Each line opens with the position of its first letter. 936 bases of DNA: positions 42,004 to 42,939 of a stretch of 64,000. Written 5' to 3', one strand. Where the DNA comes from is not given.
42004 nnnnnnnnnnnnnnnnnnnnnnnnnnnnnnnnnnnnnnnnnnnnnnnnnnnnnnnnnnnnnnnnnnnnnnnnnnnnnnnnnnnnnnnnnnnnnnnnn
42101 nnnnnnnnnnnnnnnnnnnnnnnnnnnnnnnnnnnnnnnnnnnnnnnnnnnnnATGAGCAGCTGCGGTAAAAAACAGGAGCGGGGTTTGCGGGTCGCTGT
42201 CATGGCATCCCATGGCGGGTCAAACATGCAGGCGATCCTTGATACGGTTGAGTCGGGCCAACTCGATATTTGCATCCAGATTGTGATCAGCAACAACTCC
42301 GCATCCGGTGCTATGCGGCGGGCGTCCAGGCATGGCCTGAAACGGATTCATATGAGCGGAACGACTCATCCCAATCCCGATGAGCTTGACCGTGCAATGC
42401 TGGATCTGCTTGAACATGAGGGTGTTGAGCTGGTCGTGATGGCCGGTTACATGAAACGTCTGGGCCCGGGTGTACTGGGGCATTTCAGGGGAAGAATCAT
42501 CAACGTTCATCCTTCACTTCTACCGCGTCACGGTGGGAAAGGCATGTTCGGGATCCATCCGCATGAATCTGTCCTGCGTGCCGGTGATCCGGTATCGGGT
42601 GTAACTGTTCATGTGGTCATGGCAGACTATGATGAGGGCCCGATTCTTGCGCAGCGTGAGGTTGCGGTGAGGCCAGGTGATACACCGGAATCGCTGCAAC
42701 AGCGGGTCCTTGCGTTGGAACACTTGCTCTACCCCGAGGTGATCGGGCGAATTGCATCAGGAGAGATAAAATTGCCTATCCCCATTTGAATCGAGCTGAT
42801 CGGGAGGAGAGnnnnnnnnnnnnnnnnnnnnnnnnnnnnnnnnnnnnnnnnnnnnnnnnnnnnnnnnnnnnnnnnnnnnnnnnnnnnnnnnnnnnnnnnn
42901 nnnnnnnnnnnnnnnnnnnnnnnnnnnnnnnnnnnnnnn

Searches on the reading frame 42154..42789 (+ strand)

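Call 27: search_protein_families(library=pfam, proteins=[window:42154-42789:+], max_evalue=0.001)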
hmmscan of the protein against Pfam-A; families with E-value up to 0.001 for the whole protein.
window:42154-42789:+ (211 aa): 1 family
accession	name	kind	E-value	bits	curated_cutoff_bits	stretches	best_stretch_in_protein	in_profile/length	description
PF00551.24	Formyl_trans_N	-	5.3e-44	150.6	26.1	1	13-197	2-181/181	Formyl transferase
